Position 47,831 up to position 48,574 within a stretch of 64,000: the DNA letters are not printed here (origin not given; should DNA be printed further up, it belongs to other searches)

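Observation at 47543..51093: Four-gene translationally coupled operon: HTH protein, TIR-like/TM/TPR protein, 147-aa protein, XRE regulator. Candidate undescribed sensing or defence module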

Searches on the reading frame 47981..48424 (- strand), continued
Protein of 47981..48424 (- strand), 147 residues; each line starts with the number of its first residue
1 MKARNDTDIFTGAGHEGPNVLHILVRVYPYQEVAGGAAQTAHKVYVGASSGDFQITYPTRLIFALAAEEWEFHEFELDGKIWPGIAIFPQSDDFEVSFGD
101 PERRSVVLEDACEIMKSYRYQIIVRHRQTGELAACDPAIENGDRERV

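Call 53: search_protein_families(library=pfam, proteins=[P0013, P0014, P0015, P0016, P0017, P0018, P0019], max_evalue=10)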
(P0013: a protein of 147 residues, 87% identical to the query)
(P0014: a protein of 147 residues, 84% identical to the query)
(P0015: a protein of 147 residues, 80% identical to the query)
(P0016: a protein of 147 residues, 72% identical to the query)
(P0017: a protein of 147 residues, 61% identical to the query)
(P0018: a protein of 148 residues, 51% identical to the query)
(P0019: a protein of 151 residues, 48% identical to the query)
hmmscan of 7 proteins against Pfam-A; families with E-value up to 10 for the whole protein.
P0013 (147 aa): 0 families

P0014 (147 aa): 0 families

P0015 (147 aa): 1 family
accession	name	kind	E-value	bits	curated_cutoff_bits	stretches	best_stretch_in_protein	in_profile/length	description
PF08985.17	DP-EP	-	0.0077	17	25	1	50-141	29-118/120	DP-EP family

P0016 (147 aa): 0 families

P0017 (147 aa): 0 families

P0018 (148 aa): 1 family
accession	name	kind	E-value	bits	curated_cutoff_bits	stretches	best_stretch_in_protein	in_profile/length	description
PF00132.30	Hexapep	-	0.24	11.6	27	1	23-41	12-30/36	Bacterial transferase hexapeptide (six repeats)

P0019 (151 aa): 0 families
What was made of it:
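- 47981..48424 (-): 147-aa cupredoxin-like beta-sandwich protein related to SO1698/DP-EP. It is the second core component and the most conserved gene of the cassette. The 80%-identical P0015 hits PF08985 DP-EP at E 0.0077, residues 50-141 against profile 29-118 of 120 (call 53).
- On DP-EP / DUF1888 (PF08985; SO1698): P0015, which is 80% identical, scores 17 bits against a cutoff of 25, aligned over residues 50-141 and profile positions 29-118 of 120 (call 53).
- Closest known: SO1698 of Shewanella oneidensis. Same: A close homologue gives a collinear sub-threshold hit to PF08985 (call 53).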

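Call 64: search_protein_representatives(alignment_id=A5)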
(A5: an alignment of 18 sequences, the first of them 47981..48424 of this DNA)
Query: 18 sequences, 147 profile positions. Proteins with E-value up to 0.001 (for the whole library): 25; up to 1e-10: 16; up to 1e-30: 7. The best 25 are listed.
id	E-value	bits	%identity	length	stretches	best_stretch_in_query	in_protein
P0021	2.0e-63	228.5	-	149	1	1-146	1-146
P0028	9.3e-55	200.3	-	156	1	1-144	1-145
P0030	9.0e-47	174.4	-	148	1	4-143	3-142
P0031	1.1e-44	167.7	-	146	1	7-145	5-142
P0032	2.7e-39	150.2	-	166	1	6-146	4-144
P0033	2.0e-37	144.1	-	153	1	8-145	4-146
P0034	8.1e-32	125.9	-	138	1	1-90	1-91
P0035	1.4e-22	95.9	-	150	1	8-144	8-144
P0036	2.4e-21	91.9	-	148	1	1-128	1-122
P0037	2.0e-20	89.0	-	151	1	17-145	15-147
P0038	2.2e-18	82.3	-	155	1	10-145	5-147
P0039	9.5e-17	77.0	-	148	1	20-143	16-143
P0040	1.8e-14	69.6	-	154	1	12-145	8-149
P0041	1.4e-12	63.5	-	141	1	18-145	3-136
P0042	2.9e-12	62.5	-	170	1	10-144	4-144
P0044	3.4e-10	55.8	-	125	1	47-144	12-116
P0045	7.2e-10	54.7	-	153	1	24-145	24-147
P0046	4.5e-09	52.1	-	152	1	15-145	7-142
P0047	1.3e-08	50.7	-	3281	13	35-114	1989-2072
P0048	1.6e-08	50.3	-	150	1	13-143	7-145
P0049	3.4e-08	49.3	-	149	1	10-145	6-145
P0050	2.2e-06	43.4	-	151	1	20-144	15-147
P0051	6.4e-06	41.9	-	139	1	20-144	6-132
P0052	3.8e-04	36.1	-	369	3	90-127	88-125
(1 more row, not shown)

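Call 67: search_protein_families(library=pfam, proteins=[P0047, P0052, P0044, P0051, P0050, P0049, P0048, P0046, P0045], max_evalue=1)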
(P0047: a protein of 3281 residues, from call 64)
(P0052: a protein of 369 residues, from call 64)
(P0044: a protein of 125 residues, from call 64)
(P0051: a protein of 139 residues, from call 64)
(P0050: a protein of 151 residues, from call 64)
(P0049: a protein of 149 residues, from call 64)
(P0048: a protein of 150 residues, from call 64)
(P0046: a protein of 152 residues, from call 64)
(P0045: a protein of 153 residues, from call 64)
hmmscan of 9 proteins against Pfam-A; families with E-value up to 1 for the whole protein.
P0047 (3281 aa): 14 families
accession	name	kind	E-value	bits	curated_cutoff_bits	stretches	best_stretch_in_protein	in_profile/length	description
PF00028.23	Cadherin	-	0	1152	28.8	23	845-934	2-92/93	Cadherin domain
PF17803.7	Cadherin_4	-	8e-143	465.6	25.1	23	1948-2014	1-67/71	Bacterial cadherin-like domain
PF23592.1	Cadherin_CELSR2_9th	-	2.3e-106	349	36.8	23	2684-2756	13-87/100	CELSR2-like, ninth cadherin domain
PF17963.7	Big_9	-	1.5e-68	228.1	23.6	18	2878-2973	1-89/89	Bacterial Ig domain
PF22914.2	Fibulin_C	-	5e-26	91.3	24.6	0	2802-2876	23-98/99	Fibulin C-terminal Ig-like domain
PF25374.1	Cadherin_FAT4_N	-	1.1e-22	80.6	35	1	2986-3041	5-53/85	FAT4-like, N-terminal cadherin-like domain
PF08266.18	Cadherin_2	-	5.4e-19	68.3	23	0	2581-2634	3-59/83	Cadherin-like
PF13229.12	Beta_helix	-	7.8e-11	42.3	25.9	3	276-377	3-105/158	Right handed beta helix region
PF18962.6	Por_Secre_tail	-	7.6e-09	36.2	27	1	3206-3279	1-75/75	Secretion system C-terminal sorting domain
PF24507.1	Ig_CFAP65_4th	-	6.1e-08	33.4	27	0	871-908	11-48/76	CFAP65, fourth Ig-like domain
PF18014.7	Acetyltransf_18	-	0.00026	21.2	22.7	0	852-887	46-81/124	Acetyltransferase (GNAT) domain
PF09619.16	YscW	-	0.008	16.9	22.6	0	1433-1462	17-50/107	Type III secretion system lipoprotein chaperone (YscW)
PF23567.2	Ubiquitin_IARS1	-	0.038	14.5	22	0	841-891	4-57/92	Isoleucine--tRNA ligase, cytoplasmic, ubiquitin-like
PF20178.3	ToxA_N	-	0.34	11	27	0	1722-1760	155-193/249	Dermonecrotic toxin, N-terminal domain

P0052 (369 aa): 24 families
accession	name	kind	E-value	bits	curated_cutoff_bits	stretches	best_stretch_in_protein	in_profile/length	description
PF02806.24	Alpha-amylase_C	-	3.2e-07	31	21.2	2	87-127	32-75/95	Alpha amylase, C-terminal all-beta domain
PF16990.11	CBM_35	-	4.9e-07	30.5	28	3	80-116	28-62/121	Carbohydrate binding module (family 35)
PF03212.20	Pertactin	-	3.1e-06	27.6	22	1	76-130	35-89/121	Pertactin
PF05381.18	Peptidase_C21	-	3.2e-06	27.9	25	2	112-145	52-85/111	Tymovirus endopeptidase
PF07949.17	YbbR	-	9.1e-05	23.1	22.3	0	31-65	3-37/81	YbbR-like protein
PF04151.21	PPC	-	0.00022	22.5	25.9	1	164-229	3-69/70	Bacterial pre-peptidase C-terminal domain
PF14231.11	GXWXG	-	0.0004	20.8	25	0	306-331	12-37/59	GXWXG protein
PF22000.2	DUF6929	-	0.00086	19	27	0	220-244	10-34/286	Family of unknown function (DUF6929)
PF18307.6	Tfb2_C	-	0.0014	19.4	23.2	0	41-69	40-68/68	Transcription factor Tfb2 (p52) C-terminal domain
PF21615.3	CBM-like_2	-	0.0024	18.4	27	0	210-241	91-122/126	Carbohydrate binding module-like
PF06017.19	Myosin_TH1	-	0.0027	17.8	31.1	0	274-292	90-108/185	Unconventional myosin tail, actin- and lipid-binding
PF21653.3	pulA_all-beta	-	0.0028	17.6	26.7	0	210-231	38-59/60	Pullulanase, all-beta domain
PF18656.6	DUF5633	-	0.0037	17.5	23.6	0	211-228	23-40/41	Family of unknown function (DUF5633)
PF16239.10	DUF4898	-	0.0038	17.7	25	0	214-233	31-50/82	Domain of unknown function (DUF4898)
PF24864.1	DUF7730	-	0.0064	16.2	27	0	52-99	172-217/235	Domain of unknown function (DUF7730)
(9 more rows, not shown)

P0044 (125 aa): 0 families

P0051 (139 aa): 0 families

P0050 (151 aa): 1 family
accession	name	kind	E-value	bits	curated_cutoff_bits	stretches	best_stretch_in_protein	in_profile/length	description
PF12160.13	Fibrinogen_aC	-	0.35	11.3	22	0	16-49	19-49/68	Fibrinogen alpha C domain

P0049 (149 aa): 0 families

P0048 (150 aa): 0 families

P0046 (152 aa): 1 family
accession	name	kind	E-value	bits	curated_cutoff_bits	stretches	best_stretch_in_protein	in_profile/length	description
PF06184.17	Potex_coat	-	0.2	11.7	25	1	39-109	54-123/153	Potexvirus coat protein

P0045 (153 aa): 0 families
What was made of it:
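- Tried and rejected: In the exhaustive HMMER search of the small-protein profile, the two multi-domain hits (a 3281-aa cadherin-repeat protein and a 369-aa repeat protein) were judged spurious after Pfam scanning (calls 64, 67).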

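Call 68: search_solved_structures(query=P0015, max_evalue=10, show_alignments=3)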
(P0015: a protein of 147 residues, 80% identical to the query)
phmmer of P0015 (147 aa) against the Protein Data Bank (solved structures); distinct sequences matched with E-value up to 10: 2.
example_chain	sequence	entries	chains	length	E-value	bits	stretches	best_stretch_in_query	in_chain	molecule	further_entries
2ksw_A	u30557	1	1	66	0.19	15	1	98-144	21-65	Oryctin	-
7vlm_A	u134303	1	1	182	0.99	12.6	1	11-99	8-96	H2C7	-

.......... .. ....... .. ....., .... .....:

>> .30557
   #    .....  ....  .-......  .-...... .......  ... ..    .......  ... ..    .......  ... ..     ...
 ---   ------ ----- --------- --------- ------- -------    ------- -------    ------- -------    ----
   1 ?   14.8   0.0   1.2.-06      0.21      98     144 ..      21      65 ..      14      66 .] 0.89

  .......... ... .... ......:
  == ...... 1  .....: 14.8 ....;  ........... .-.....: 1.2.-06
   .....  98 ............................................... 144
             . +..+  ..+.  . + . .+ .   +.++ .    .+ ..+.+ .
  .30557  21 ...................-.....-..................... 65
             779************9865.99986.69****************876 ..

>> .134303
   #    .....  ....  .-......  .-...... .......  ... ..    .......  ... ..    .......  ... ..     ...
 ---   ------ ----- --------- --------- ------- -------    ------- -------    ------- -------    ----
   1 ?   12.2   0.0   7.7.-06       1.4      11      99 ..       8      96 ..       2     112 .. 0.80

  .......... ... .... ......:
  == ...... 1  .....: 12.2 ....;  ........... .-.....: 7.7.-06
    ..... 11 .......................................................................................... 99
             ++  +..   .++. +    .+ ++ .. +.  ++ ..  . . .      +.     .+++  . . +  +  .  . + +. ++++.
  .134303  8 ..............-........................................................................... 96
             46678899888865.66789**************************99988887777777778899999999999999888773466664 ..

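Call 69: search_solved_structures(query=A8, max_evalue=10, show_alignments=3)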
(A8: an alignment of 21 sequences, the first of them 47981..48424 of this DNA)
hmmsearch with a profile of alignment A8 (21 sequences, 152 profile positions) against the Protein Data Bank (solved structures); distinct sequences matched with E-value up to 10: 2.
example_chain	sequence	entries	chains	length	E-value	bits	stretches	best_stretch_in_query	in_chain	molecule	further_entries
6d0t_A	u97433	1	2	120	0.31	13.9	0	44-85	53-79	BB1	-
4d8h_A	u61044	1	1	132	1.4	11.8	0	119-146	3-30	de novo protein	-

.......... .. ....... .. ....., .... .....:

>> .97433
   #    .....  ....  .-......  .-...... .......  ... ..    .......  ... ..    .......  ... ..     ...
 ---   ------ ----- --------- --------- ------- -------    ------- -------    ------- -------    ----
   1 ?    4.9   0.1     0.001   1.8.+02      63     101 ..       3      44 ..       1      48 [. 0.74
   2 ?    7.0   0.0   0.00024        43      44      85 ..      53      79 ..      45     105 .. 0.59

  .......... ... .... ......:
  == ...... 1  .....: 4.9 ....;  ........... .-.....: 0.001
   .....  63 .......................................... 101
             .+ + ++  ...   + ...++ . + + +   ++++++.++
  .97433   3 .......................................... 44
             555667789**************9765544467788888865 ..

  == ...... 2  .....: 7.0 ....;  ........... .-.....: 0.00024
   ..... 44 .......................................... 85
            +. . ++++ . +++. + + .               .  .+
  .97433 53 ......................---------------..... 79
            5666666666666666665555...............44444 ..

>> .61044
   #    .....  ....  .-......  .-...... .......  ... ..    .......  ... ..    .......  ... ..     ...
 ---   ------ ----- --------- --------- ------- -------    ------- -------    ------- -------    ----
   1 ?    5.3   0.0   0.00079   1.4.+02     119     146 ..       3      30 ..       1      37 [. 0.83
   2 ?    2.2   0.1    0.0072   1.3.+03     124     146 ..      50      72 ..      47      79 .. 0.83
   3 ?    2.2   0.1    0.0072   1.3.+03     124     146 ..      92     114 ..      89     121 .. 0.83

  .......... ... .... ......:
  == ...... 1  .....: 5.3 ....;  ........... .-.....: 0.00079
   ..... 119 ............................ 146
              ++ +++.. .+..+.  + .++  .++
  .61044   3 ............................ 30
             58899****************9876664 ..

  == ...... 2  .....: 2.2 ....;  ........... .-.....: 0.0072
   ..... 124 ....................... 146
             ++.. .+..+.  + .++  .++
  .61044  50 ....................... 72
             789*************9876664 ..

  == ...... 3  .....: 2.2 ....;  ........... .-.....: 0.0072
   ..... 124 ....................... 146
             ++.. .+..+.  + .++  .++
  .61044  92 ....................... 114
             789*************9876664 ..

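Call 76: find_encoding_contigs(protein=P0022, flank=5000, max_places=2)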
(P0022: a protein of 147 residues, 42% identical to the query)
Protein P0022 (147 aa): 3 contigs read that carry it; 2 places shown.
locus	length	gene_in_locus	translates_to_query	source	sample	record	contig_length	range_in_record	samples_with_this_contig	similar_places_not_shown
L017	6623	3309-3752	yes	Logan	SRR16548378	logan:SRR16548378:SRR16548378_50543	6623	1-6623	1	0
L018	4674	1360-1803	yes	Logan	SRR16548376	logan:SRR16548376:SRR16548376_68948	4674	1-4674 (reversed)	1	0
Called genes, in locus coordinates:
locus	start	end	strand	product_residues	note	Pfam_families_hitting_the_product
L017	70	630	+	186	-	PF00239:Resolvase, PF13384:HTH_23 (faint), PF02796:HTH_7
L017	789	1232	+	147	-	-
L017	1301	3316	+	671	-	-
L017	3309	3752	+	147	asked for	-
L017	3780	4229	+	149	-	PF13560:HTH_31 (weak), PF01381:HTH_3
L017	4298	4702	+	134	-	PF13560:HTH_31, PF01381:HTH_3, PF13443:HTH_26 (weak)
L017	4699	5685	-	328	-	PF01223:Endonuclease_NS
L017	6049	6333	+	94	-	-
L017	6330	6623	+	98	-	?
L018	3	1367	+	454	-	?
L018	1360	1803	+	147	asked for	-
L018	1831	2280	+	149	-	PF13560:HTH_31 (weak), PF01381:HTH_3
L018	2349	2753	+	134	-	PF13560:HTH_31, PF01381:HTH_3, PF13443:HTH_26 (weak)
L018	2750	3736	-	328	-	PF01223:Endonuclease_NS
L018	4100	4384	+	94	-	-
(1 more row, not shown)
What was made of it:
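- There are two HTH genes, and L017 has an extra XRE (call 76).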

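Call 77: find_encoding_contigs(protein=P0019, flank=5000, max_places=2)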
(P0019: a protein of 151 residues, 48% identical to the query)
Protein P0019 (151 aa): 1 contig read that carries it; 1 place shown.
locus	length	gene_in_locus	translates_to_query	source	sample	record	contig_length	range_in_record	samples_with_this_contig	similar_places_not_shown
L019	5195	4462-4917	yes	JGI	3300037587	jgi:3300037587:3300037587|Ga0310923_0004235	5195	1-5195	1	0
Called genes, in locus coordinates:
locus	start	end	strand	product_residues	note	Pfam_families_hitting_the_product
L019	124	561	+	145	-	PF20101:DUF6491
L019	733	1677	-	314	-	-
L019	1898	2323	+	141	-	-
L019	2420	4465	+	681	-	PF07719:TPR_2 (faint), PF13181:TPR_8 (faint)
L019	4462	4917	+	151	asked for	-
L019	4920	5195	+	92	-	?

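Call 78: find_encoding_contigs(protein=P0026, flank=5000, max_places=2)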
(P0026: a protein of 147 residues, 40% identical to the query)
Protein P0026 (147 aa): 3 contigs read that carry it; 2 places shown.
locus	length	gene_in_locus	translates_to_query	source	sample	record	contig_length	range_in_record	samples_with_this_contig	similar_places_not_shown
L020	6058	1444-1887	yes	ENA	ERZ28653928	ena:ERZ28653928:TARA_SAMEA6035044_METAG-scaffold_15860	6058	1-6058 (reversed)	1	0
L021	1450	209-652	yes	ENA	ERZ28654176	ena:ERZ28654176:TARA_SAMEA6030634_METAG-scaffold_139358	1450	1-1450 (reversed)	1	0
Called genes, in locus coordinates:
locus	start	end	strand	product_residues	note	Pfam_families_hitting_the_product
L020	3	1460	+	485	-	?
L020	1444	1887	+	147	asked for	-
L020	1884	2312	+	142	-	PF13560:HTH_31, PF01381:HTH_3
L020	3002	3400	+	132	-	-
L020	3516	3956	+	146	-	PF04386:SspB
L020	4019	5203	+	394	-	PF07690:MFS_1, PF00083:Sugar_tr (weak)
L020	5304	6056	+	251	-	?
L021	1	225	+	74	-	?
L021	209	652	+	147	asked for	-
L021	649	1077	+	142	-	PF13560:HTH_31, PF01381:HTH_3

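Call 84: search_protein_families(library=phrogs, proteins=[window:47981-48424:-], max_evalue=0.01)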
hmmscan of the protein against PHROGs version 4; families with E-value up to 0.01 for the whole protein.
window:47981-48424:- (147 aa): 0 families
